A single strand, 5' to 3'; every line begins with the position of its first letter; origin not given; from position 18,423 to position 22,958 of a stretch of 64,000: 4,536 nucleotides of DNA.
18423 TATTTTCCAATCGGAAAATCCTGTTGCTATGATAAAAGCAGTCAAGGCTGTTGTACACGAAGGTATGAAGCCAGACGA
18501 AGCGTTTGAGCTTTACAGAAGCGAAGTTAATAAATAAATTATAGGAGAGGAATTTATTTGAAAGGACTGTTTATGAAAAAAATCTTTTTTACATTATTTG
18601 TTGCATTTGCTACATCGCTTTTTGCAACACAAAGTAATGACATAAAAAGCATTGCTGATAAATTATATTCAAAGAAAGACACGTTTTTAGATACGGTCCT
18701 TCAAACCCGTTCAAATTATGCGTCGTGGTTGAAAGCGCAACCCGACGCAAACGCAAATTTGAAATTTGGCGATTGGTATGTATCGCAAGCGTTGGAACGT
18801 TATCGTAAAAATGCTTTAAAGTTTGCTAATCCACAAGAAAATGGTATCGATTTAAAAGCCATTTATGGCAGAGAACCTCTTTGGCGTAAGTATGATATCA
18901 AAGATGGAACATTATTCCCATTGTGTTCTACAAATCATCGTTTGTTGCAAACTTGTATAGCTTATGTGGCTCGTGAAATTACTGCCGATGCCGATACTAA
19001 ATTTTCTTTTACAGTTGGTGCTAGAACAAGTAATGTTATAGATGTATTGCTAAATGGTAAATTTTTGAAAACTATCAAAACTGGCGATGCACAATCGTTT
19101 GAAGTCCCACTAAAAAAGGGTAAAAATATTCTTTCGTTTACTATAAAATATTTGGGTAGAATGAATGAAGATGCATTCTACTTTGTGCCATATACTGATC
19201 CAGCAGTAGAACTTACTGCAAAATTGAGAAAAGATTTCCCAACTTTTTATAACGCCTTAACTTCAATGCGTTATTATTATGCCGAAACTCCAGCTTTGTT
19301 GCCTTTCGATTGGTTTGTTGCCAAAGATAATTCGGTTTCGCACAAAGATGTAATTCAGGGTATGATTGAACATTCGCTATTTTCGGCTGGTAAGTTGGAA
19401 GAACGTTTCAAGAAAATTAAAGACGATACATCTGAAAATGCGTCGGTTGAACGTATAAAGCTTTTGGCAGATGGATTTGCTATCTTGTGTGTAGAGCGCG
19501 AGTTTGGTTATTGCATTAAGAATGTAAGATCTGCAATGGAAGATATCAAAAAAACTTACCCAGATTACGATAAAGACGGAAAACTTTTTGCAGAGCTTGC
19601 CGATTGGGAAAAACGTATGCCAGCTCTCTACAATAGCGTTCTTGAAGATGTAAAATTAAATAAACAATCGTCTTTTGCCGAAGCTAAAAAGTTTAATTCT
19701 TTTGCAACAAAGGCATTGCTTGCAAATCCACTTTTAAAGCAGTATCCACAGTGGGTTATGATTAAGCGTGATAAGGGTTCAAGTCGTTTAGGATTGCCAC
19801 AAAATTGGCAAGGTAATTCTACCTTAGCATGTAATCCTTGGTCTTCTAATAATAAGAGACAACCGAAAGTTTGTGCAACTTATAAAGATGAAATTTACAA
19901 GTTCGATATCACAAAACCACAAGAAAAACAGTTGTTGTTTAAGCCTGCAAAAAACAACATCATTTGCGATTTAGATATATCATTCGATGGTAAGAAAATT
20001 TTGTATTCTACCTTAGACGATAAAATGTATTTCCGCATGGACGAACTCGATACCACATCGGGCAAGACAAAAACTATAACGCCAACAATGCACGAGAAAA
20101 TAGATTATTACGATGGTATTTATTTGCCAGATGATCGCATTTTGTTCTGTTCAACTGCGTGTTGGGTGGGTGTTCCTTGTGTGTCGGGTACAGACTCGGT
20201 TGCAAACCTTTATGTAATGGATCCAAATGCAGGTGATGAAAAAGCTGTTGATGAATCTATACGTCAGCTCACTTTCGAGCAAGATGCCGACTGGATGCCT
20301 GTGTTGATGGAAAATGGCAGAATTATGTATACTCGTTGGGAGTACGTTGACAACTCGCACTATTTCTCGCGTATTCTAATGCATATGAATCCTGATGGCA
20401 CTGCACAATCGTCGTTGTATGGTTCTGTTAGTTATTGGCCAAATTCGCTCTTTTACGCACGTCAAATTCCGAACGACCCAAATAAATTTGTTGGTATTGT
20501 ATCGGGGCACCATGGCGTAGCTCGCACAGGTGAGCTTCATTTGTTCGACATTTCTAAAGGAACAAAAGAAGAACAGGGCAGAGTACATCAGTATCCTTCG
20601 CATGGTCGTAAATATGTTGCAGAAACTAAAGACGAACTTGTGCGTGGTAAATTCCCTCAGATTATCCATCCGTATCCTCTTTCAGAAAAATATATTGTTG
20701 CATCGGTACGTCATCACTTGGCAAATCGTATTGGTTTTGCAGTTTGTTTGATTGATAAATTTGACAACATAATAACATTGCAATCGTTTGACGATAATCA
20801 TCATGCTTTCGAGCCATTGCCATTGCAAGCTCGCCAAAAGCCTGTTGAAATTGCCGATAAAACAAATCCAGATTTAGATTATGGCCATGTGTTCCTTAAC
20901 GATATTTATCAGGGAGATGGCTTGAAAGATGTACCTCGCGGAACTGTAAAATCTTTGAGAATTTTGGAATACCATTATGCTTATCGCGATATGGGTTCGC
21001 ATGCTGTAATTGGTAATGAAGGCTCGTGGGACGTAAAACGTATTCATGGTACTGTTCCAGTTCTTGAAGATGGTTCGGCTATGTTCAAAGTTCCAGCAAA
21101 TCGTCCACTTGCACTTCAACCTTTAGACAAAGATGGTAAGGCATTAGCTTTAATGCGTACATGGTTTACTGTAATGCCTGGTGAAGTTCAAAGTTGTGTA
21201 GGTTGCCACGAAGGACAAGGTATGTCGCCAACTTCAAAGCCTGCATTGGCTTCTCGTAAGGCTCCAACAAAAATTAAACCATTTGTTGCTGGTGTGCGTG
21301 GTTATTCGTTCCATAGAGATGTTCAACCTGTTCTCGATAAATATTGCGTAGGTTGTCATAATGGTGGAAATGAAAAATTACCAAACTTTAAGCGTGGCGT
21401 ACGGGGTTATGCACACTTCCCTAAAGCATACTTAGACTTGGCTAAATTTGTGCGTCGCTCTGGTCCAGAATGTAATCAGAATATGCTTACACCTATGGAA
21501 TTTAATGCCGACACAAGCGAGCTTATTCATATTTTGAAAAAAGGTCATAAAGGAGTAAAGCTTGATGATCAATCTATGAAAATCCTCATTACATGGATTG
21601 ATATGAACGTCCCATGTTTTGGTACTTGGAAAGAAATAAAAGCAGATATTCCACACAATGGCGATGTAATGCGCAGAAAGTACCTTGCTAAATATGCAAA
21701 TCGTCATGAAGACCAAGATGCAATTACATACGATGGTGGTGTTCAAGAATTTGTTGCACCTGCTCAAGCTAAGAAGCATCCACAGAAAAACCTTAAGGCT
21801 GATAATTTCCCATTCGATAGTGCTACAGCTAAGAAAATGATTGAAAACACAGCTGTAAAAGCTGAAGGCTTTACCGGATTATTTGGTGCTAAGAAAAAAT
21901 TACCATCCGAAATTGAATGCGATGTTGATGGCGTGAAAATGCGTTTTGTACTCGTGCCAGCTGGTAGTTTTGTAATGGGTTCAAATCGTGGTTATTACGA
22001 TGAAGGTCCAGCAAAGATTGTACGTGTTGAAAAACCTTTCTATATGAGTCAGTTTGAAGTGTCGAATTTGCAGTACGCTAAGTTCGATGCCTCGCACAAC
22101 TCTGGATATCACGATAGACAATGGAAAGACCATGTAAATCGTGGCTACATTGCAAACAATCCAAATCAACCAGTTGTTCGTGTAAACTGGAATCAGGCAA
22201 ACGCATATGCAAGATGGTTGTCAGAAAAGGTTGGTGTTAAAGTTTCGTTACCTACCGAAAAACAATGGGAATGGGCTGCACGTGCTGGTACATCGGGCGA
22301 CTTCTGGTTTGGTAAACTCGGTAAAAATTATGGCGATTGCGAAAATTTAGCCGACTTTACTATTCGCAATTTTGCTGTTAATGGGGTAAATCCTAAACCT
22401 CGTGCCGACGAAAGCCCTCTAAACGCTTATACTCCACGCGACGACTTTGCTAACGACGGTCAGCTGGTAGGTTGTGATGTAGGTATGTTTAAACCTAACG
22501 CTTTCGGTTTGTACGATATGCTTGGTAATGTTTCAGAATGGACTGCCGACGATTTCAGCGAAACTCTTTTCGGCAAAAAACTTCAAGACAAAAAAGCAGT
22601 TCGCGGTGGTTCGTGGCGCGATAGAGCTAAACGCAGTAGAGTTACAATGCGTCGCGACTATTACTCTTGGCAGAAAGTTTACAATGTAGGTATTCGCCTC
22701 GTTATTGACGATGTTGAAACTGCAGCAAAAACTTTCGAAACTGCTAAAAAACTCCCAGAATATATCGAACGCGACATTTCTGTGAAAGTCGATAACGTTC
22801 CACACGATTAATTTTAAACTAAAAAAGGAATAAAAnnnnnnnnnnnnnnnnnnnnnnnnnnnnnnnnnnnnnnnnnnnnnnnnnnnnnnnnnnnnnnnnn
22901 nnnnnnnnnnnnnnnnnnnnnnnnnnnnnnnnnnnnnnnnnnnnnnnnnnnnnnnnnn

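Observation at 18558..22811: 1417-aa secreted protein combining two PSCyt-like CxxCH motifs with a cysteine-less FGE-sulfatase-like domain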

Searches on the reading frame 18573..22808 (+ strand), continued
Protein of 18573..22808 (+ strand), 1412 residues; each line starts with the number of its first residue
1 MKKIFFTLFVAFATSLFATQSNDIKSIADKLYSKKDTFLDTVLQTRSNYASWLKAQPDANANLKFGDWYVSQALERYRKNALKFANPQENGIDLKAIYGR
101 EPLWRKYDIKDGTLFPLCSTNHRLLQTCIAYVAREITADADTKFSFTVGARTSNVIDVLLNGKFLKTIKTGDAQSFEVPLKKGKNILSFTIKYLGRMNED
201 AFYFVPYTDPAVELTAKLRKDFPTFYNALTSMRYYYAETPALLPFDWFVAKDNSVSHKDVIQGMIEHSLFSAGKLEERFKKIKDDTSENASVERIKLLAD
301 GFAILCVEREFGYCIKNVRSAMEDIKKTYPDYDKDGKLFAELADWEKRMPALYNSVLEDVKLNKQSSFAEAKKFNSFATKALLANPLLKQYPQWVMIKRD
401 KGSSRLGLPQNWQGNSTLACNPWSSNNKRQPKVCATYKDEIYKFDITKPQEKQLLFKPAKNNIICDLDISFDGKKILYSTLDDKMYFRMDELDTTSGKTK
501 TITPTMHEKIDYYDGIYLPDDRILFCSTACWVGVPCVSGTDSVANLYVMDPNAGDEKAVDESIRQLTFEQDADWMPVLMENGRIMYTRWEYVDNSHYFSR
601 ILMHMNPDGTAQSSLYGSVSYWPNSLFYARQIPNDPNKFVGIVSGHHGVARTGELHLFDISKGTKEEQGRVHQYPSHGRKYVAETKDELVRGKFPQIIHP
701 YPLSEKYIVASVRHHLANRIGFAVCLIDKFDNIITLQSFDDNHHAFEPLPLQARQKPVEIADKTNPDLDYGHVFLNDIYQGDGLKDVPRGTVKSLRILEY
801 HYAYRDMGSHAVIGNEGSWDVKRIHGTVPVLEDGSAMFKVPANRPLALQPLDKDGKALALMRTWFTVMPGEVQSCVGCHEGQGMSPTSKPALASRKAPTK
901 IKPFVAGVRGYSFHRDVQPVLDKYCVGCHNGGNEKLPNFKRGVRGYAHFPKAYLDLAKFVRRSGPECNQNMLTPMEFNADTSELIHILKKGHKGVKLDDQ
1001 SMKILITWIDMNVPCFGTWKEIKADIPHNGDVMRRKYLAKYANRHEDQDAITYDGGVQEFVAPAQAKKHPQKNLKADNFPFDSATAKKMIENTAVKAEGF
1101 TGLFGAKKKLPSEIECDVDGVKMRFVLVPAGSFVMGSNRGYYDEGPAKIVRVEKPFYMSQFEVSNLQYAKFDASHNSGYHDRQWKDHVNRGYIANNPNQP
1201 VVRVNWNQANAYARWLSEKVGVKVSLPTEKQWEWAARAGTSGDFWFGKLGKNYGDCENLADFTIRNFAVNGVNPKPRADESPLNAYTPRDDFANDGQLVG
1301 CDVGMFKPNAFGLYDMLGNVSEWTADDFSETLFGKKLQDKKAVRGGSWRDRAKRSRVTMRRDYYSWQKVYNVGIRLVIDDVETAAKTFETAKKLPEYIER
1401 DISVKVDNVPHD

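Call 87: search_protein_families(library=ncbifam, proteins=[L094:15979-16290:+, L094:7416-8516:+, L094:18945-19829:+, L094:5625-7397:+, L094:18006-18875:+, L043:4260-4580:+], max_evalue=0.001)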
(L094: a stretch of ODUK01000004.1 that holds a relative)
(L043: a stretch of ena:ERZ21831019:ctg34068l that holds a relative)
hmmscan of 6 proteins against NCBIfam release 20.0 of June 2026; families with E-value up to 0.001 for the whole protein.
L094:15979-16290:+ (104 aa): 0 families

L094:7416-8516:+ (367 aa): 2 families
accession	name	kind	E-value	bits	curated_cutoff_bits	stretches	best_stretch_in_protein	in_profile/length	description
TIGR04444.1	chori_FkbO_Hyg5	subfamily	2.9e-23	82.7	325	1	131-364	75-310/311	FkbO/Hyg5 family chorismatase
TIGR00004.1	TIGR00004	subfamily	8.8e-06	25.9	106.25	0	268-366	17-124/125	Rid family detoxifying hydrolase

L094:18945-19829:+ (295 aa): 0 families

L094:5625-7397:+ (591 aa): 10 families
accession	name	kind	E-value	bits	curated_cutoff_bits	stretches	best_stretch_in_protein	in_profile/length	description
NF052342.1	hydrazine_BC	exception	6.4e-28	97.3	1250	3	384-517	421-568/690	hydrazine synthase subunit beta-gamma fusion subunit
NF052341.1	hydrazine_gamma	equivalog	1.6e-18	66.7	625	2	384-518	70-218/339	hydrazine synthase subunit gamma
NF052340.1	hydrazine_beta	equivalog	7.4e-15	54.9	560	1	33-363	35-369/372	hydrazine synthase subunit beta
TIGR03866.1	PQQ_ABC_repeats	subfamily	1.4e-13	50.6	287.3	1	42-172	11-142/310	PQQ-dependent catabolism-associated beta-propeller protein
TIGR03981.2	SAM_quin_mod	hypoth_equivalog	5.9e-10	38.6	340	0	491-529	256-298/411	His-Xaa-Ser system-associated MauG-like protein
TIGR02276.1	beta_rpt_yvtn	repeat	8.4e-10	38.5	27.85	1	122-159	1-38/42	beta-propeller repeat protein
TIGR04039.1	MXAN_0977_Heme2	hypoth_equivalog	9.7e-10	38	362.85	0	538-573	245-280/336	MbnH family di-heme enzyme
NF052280.1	7_blade_YncE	equivalog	5.1e-09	35.4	400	1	81-179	227-323/338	7-bladed beta-propeller protein YncE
NF052460.1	L-NosZ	equivalog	3e-08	32.6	700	1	57-173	159-276/480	clade III lactonase-type nitrous-oxide reductase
TIGR03791.1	TTQ_mauG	equivalog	2.5e-07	30.2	443.85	1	495-577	155-253/291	tryptophan tryptophylquinone biosynthesis enzyme MauG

L094:18006-18875:+ (290 aa): 7 families
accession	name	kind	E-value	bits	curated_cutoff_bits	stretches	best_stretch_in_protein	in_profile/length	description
NF006081.0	PRK08227.1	equivalog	7.9e-140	465.2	297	1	1-289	1-290/291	3-hydroxy-5-phosphonooxypentane-2,4-dione thiolase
NF005556.0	PRK07226.1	subfamily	2.7e-52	177.8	241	1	34-285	4-264/267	2-amino-3,7-dideoxy-D-threo-hept-6-ulosonate synthase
TIGR01949.1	ADH_synth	equivalog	1.6e-49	168.9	299.45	1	35-281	2-253/255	2-amino-3,7-dideoxy-D-threo-hept-6-ulosonate synthase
NF040816.1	Fbpase1_Arch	equivalog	8.9e-30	104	430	1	34-282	6-267/271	class I fructose-bisphosphate aldolase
NF041223.1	BagB_FevI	exception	2.5e-25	89.1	500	1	31-273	4-255/257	bagremycin/ferroverdin biosynthesis DhnA-type aldolase BagB/FevI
NF005321.0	PRK06852.1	equivalog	4.5e-07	29.3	420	1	109-287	116-306/308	aldolase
NF006704.0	PRK09250.1-1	equivalog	2.4e-05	23.4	277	0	35-204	20-208/308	class I fructose-bisphosphate aldolase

L043:4260-4580:+ (107 aa): 0 families

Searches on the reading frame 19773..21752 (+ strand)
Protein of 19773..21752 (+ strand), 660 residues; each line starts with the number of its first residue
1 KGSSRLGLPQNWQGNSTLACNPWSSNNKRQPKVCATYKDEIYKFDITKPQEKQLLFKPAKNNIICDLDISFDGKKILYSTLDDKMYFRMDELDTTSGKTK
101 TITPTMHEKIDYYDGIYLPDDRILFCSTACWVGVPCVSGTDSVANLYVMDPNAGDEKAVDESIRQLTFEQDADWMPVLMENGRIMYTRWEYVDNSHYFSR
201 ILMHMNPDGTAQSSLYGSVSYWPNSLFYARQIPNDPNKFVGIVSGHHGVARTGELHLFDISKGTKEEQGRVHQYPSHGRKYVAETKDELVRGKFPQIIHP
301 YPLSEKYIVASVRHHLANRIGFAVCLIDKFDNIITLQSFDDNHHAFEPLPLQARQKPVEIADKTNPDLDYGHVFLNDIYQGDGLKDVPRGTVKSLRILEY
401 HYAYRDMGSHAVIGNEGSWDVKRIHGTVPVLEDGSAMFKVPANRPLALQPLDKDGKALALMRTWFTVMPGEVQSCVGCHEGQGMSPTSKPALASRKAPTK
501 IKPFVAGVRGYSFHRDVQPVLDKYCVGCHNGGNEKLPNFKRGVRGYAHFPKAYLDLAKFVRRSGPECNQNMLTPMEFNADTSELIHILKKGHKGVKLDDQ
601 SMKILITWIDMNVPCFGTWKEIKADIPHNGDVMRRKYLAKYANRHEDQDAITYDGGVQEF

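Call 64: search_solved_structures(query=A3, max_evalue=0.001, show_alignments=1)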
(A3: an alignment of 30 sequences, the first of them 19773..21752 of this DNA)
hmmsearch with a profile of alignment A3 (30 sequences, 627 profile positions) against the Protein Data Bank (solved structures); distinct sequences matched with E-value up to 0.001: 1.
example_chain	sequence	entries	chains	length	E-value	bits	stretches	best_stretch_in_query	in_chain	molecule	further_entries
5c2v_A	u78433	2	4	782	1.7e-17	66.6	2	483-535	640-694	HYDRAZINE SYNTHASE ALPHA SUBUNIT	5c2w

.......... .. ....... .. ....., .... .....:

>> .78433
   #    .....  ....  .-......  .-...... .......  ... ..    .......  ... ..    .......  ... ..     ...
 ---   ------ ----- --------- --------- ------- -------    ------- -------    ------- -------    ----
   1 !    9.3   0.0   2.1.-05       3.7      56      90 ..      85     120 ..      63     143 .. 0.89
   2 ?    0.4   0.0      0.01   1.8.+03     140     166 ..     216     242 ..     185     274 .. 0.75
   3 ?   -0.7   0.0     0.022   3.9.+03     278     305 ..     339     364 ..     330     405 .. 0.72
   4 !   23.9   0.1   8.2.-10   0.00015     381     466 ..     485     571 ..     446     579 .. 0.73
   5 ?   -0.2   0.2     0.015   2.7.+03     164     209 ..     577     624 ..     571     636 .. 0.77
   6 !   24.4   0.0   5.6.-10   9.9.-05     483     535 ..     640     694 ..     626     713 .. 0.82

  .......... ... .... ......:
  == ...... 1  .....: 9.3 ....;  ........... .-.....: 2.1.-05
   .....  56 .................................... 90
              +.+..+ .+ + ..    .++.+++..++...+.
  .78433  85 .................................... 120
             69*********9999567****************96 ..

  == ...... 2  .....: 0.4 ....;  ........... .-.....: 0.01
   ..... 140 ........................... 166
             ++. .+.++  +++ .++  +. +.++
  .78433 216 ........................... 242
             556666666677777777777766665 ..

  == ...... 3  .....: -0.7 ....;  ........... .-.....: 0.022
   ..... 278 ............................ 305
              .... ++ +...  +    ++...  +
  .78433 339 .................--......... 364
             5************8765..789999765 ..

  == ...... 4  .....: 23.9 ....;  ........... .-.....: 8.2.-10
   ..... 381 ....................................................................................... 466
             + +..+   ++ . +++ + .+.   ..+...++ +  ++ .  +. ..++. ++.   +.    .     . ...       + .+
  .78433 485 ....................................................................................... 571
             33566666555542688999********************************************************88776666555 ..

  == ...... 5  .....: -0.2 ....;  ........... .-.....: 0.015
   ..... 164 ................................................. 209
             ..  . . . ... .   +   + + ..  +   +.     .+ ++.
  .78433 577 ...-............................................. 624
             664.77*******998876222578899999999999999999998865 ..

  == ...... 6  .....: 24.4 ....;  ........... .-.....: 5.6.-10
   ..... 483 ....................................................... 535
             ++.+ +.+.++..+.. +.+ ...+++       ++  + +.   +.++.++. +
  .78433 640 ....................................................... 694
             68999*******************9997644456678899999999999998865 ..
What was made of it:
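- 20940..21212 (+): HZS_alpha 'middle' domain carrying heme motif 1. It aligns to HZS-alpha residues 485-571 (call 64).
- On Hydrazine synthase alpha subunit (HzsA): Both motifs align (call 64). HZS '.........' aligns to '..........' here, so there is no Tyr (call 64).
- Closest known: Hydrazine synthase alpha subunit. Different: There is no Tyr591-type heme ligand (call 64).
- A profile of the core finds only 5c2v_A in the PDB (E 1.7e-17), and both heme sites align (call 64). They align to the two heme sites of HZS-alpha (call 64).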

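Call 82: search_protein_representatives(protein=window:19773-21752:+)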
Query: 660 residues. Proteins with E-value up to 0.001 (for the whole library): 5006; up to 1e-10: 2886; up to 1e-30: 1195. The best 150 are listed.
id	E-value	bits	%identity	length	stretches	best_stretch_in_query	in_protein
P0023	1.8e-288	975.2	64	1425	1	2-660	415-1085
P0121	3.6e-269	911.4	64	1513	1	5-654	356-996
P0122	2.5e-225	766.5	55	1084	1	6-626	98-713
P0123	2.0e-217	740.4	53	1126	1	5-648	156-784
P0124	7.1e-187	639.4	49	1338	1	3-651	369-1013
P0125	3.5e-183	627.2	49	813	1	4-638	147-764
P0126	3.7e-183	627.1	46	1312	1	4-654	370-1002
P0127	5.5e-183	626.5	49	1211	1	7-625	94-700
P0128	4.6e-178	610.3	48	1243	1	48-648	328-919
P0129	4.9e-176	603.6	47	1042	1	26-625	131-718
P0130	9.1e-175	599.4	47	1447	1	53-651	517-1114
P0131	6.5e-174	596.6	46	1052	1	3-650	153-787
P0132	8.4e-174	596.2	47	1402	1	38-624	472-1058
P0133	9.7e-173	592.7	46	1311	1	37-624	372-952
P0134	8.7e-172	589.5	48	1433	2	23-538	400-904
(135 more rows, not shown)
